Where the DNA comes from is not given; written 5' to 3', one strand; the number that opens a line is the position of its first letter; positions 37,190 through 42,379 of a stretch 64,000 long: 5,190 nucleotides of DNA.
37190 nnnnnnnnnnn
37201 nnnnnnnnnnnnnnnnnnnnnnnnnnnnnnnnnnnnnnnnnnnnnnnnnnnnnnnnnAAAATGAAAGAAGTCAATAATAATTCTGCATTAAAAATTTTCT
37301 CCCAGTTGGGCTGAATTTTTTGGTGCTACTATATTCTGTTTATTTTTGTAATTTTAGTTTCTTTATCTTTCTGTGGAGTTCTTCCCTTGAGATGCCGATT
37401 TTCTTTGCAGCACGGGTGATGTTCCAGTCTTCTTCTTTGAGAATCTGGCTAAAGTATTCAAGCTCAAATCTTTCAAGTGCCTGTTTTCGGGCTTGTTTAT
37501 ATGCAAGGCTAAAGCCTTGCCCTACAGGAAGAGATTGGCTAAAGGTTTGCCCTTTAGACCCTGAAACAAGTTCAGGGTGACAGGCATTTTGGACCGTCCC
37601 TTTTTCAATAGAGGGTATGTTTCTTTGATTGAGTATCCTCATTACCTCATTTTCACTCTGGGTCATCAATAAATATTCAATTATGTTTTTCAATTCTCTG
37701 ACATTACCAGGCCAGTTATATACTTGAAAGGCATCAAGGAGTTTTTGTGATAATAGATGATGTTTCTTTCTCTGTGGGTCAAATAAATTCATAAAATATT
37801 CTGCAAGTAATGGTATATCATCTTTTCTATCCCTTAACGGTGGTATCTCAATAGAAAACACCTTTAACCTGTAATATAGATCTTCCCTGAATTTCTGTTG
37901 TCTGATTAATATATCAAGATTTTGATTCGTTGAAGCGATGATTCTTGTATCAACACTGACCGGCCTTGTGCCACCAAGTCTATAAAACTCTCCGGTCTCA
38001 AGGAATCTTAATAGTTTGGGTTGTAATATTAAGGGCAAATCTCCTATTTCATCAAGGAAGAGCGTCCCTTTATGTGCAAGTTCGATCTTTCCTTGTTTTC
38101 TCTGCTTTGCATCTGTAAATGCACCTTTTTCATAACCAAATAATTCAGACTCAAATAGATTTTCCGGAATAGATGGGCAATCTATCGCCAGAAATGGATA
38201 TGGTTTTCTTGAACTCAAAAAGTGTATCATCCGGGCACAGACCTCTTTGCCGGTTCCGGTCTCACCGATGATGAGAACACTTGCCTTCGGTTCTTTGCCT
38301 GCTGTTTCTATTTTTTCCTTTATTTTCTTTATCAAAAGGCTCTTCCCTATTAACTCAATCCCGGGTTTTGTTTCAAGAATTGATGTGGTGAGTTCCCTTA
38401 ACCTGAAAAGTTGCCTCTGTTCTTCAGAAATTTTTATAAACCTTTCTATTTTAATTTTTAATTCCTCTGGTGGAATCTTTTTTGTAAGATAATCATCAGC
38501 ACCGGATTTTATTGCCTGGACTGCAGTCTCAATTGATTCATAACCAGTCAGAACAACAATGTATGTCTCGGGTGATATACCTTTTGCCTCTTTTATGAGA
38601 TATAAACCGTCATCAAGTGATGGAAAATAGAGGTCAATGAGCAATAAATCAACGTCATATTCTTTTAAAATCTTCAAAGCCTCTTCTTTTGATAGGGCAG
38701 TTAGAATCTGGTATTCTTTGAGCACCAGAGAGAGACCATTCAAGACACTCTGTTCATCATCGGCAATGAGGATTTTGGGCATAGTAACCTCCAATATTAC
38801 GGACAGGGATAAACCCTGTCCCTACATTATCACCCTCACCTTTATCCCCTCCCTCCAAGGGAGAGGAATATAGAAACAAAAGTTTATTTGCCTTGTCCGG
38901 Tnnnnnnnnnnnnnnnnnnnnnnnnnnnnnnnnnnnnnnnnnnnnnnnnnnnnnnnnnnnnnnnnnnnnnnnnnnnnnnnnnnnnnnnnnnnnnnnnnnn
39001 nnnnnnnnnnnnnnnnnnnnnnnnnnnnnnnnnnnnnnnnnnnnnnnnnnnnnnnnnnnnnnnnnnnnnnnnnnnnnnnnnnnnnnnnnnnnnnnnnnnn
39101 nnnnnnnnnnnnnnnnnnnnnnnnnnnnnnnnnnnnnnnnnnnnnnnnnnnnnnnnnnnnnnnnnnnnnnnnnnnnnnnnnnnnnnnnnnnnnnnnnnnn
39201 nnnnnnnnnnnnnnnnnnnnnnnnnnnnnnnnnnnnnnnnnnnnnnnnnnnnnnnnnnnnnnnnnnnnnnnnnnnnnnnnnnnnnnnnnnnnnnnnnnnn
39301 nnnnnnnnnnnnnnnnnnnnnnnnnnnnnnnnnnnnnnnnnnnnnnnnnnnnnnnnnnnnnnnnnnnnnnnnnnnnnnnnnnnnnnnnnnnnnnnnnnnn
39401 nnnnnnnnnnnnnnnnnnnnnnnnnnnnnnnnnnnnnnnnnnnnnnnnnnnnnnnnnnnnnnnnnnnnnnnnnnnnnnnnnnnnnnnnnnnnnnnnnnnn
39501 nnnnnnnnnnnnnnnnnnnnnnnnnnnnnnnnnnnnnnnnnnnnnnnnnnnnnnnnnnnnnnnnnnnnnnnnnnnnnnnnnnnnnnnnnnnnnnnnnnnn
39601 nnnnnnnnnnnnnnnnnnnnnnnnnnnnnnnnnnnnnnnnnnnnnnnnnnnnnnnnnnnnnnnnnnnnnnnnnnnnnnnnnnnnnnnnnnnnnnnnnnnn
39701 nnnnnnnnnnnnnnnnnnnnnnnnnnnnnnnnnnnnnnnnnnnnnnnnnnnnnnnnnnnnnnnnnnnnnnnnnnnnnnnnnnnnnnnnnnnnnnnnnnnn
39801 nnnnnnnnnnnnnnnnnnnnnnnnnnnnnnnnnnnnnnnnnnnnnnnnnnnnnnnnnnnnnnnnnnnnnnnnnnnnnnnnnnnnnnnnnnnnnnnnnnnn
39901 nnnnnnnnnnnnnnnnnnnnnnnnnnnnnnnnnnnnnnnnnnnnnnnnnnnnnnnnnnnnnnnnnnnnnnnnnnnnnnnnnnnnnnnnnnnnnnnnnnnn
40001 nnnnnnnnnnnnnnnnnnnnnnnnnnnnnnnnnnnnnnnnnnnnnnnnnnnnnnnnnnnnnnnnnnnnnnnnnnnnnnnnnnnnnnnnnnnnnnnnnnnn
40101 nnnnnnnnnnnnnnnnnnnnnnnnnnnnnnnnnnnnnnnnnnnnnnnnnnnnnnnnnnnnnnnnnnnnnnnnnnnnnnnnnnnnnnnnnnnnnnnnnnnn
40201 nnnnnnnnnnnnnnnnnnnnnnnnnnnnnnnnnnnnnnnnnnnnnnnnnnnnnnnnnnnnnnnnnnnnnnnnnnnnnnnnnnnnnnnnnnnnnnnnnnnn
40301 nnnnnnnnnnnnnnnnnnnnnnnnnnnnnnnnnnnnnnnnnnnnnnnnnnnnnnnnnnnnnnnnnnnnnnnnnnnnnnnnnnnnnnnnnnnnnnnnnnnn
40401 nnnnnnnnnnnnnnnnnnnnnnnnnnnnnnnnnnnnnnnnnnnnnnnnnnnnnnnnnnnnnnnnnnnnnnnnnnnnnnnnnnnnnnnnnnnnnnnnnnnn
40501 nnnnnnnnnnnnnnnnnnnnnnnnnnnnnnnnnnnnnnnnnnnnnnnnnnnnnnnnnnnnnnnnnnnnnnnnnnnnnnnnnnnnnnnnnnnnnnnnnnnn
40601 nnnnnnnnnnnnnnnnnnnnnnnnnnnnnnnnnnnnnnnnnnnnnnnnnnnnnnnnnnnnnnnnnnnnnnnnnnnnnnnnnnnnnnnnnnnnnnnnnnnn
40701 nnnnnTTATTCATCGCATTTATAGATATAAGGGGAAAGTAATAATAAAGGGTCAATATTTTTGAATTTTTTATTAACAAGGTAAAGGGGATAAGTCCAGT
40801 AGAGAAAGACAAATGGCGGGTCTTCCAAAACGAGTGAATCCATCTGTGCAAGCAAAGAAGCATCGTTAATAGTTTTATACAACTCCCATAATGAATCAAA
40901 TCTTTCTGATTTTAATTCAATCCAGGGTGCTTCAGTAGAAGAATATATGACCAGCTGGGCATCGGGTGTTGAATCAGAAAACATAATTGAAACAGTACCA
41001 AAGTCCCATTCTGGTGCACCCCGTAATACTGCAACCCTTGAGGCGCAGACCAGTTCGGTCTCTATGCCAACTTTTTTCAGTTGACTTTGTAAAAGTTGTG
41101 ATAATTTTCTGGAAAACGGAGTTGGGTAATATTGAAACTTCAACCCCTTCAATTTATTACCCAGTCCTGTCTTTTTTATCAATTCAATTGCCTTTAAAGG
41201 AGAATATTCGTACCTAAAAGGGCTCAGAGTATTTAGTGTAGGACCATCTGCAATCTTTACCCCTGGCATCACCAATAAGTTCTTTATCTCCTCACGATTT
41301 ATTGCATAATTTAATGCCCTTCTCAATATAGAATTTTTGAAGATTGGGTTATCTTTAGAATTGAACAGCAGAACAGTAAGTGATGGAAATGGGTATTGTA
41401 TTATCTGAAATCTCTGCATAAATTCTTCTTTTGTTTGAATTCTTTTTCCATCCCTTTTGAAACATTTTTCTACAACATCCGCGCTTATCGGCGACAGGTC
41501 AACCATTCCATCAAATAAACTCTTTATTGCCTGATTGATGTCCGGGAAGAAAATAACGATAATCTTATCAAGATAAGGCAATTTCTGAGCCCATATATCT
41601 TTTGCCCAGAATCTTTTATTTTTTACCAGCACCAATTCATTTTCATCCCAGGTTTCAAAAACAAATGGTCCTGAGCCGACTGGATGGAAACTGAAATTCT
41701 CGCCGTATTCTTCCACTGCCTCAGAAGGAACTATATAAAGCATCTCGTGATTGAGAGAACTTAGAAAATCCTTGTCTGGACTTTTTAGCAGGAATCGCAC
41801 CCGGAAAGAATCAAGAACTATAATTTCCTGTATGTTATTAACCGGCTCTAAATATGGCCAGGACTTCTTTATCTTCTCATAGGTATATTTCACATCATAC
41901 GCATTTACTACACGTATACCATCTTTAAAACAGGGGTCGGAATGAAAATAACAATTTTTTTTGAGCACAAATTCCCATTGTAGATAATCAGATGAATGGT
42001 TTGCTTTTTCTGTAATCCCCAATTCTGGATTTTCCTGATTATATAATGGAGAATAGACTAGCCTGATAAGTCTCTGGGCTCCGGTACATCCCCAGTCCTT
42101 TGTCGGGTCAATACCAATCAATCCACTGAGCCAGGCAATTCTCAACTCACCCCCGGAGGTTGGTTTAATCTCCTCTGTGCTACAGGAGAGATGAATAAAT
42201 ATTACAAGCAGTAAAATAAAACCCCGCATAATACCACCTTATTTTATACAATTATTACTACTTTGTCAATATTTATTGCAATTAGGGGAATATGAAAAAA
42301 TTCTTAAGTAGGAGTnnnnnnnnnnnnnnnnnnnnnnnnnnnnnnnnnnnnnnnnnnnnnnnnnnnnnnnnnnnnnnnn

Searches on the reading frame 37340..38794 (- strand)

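Call 48: search_protein_families(library=pfam, proteins=[window:37340-38794:-], max_evalue=0.00001)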
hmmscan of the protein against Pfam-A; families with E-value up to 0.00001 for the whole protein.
window:37340-38794:- (484 aa): 6 families
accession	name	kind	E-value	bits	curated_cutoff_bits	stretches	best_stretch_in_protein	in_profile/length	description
PF00158.32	Sigma54_activat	-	2.3e-64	216.6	20.2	1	148-316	1-168/168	Sigma-54 interaction domain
PF00072.30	Response_reg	-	8e-22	77.9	30.2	1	8-116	1-110/111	Response regulator receiver domain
PF14532.12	Sigma54_activ_2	-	4.1e-20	72.9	25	1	149-320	1-138/138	Sigma-54 interaction domain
PF25601.1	AAA_lid_14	-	3.6e-19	68.8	27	1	321-384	1-65/87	AAA+ ATPase lid domain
PF02954.25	HTH_8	-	1.1e-09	38.3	22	1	440-480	2-42/42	Bacterial regulatory protein, Fis family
PF07728.20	AAA_5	-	6.5e-07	29.9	22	1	173-292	2-124/139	AAA domain (dynein-related subfamily)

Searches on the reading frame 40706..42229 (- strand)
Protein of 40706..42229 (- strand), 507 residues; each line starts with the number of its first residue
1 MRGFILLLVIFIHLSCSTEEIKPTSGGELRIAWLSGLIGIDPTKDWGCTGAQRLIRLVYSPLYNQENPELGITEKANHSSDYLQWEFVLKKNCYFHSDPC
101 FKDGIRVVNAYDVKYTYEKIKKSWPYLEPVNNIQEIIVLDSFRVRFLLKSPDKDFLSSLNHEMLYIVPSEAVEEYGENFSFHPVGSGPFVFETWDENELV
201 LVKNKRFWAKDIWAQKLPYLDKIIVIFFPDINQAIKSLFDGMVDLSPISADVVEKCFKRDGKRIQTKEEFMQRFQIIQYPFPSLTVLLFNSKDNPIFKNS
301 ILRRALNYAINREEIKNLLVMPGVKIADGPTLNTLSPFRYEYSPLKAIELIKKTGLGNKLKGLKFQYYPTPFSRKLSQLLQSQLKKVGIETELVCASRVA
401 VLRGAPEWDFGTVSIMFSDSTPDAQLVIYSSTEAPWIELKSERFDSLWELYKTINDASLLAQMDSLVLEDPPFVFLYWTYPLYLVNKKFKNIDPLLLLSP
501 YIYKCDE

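Call 48: search_protein_families(library=pfam, proteins=[window:40706-42229:-], max_evalue=0.00001)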
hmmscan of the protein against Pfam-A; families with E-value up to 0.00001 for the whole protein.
window:40706-42229:- (507 aa): 1 family
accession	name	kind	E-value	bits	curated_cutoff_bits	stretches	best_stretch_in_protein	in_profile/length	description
PF00496.27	SBP_bac_5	-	1e-49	170.1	32.4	1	69-429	3-358/368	Bacterial extracellular solute-binding proteins, family 5 Middle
